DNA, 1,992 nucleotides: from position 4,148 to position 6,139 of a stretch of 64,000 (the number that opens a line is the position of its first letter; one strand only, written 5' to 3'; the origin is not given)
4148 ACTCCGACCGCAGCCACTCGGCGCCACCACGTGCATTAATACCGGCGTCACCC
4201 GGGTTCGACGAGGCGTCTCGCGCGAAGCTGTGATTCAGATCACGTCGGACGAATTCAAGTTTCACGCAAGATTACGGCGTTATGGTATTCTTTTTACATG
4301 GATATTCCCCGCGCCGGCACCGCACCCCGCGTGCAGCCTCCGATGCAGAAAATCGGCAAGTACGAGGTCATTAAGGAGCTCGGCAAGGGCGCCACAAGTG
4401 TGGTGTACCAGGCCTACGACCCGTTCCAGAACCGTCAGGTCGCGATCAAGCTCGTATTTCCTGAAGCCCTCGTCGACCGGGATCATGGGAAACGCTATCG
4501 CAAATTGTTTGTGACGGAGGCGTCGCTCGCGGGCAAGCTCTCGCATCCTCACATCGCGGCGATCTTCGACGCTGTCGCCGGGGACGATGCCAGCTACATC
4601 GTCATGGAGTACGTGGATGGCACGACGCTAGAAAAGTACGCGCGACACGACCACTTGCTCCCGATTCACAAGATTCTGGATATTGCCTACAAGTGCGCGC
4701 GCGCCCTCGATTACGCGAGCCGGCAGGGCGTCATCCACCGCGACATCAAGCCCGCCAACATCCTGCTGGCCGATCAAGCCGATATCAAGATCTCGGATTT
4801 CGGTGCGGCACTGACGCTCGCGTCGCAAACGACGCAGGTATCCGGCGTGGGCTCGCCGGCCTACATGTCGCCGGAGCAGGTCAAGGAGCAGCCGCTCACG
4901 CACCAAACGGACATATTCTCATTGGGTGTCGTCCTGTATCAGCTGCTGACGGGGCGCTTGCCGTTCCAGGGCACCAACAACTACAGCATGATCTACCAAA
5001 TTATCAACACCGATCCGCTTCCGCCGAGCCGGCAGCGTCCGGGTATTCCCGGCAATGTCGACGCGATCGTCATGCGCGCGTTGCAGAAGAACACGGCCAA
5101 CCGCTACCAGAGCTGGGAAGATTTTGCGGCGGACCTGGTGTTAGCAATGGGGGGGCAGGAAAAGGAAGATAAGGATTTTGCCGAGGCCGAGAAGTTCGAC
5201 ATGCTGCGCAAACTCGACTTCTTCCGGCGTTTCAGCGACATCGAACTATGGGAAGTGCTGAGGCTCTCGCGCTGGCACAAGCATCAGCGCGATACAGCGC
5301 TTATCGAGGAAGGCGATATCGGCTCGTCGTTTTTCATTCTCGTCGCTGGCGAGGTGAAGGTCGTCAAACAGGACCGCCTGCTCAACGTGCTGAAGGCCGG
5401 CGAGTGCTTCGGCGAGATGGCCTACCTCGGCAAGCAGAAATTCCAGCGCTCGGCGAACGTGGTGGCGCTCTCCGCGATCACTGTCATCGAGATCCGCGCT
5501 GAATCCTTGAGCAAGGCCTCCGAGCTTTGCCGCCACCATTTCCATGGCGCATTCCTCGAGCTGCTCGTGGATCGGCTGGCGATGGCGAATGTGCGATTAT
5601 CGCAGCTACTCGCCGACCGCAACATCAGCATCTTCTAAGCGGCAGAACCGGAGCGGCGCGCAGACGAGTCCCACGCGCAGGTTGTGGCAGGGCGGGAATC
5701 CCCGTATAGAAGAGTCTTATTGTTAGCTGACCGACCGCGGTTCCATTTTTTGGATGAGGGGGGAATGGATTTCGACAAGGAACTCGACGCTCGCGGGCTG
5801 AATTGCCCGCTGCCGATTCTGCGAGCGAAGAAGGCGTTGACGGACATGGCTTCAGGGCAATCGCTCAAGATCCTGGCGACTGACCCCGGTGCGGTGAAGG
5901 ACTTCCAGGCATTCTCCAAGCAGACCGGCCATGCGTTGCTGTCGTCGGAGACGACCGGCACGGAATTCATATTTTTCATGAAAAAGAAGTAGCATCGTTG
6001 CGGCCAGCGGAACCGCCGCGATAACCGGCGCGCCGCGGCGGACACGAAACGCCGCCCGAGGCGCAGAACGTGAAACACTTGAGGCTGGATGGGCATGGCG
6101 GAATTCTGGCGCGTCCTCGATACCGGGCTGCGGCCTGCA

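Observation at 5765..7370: TusA - LplA-like ligase - collapsed FAD oxidoreductase: apparent remnant of a sulfur-oxidation-type lipoate assembly cluster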

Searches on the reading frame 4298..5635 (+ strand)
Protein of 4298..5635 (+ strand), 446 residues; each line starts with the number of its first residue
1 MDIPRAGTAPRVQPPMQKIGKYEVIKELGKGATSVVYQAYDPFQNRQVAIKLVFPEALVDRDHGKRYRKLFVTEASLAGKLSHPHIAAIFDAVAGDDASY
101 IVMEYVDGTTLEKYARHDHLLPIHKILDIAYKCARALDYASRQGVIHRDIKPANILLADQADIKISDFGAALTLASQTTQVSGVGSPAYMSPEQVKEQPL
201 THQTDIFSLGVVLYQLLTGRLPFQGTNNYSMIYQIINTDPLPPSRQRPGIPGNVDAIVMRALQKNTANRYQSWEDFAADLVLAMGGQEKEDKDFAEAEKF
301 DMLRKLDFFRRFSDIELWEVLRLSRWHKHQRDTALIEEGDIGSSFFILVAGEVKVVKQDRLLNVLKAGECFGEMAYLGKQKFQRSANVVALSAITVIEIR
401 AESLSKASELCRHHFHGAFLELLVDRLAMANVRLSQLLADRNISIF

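Call 5: search_protein_families(library=pfam, proteins=[window:4298-5635:+], max_evalue=0.1)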
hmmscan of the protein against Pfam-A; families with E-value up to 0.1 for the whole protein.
window:4298-5635:+ (446 aa): 7 families
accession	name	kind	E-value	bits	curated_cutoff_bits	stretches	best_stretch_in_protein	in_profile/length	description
PF00069.31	Pkinase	-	6.9e-54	183.4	31.7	1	22-269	1-251/263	Protein kinase domain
PF07714.23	PK_Tyr_Ser-Thr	-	8.8e-40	137.1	23.1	1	24-269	3-248/258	Protein tyrosine and serine/threonine kinase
PF00027.35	cNMP_binding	-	4.2e-16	59.1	27.5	1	328-406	3-84/89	Cyclic nucleotide-binding domain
PF03109.22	ABC1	-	2.1e-06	27.5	22.9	1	99-178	143-221/244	ABC1 atypical kinase-like domain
PF14531.12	Kinase-like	-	1.5e-05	24.9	25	1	123-269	144-289/289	Kinase-like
PF01636.29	APH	-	0.016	15.4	23.2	0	126-159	150-184/239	Phosphotransferase enzyme family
PF17667.7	Pkinase_fungal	-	0.071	12.3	24.1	0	142-205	305-375/387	Fungal protein kinase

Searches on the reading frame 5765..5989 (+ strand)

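Call 5: search_protein_families(library=pfam, proteins=[window:5765-5989:+], max_evalue=0.1)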
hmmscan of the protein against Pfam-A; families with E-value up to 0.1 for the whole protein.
window:5765-5989:+ (75 aa): 2 families
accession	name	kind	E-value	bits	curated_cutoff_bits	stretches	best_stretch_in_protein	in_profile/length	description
PF01206.22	TusA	-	7.4e-24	83.8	28.6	1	5-74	1-70/70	Sulfurtransferase TusA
PF10006.14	DUF2249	-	0.033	14.5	29.5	1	6-38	1-33/70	Uncharacterized conserved protein (DUF2249)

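Call 6: search_protein_families(library=ncbifam, proteins=[window:5765-5989:+], max_evalue=0.1)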
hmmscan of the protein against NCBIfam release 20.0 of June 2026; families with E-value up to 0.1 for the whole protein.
window:5765-5989:+ (75 aa): 4 families
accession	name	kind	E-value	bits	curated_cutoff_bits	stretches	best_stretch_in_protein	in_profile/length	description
NF001423.0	PRK00299.1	equivalog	3e-17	62.2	78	1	3-75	8-80/82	sulfurtransferase TusA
NF008242.0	PRK11018.1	equivalog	1.1e-08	34.6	79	1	4-74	8-78/78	sulfurtransferase-like selenium metabolism protein YedF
TIGR03527.1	selenium_YedF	equivalog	2.3e-08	34.1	110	1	7-74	1-68/194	sulfurtransferase-like selenium metabolism protein YedF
NF041048.1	TusA_like_YeeD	exception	0.0002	21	147.5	1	5-56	2-53/72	thiosulfate utilization sulfurtransferase TsuB/YeeD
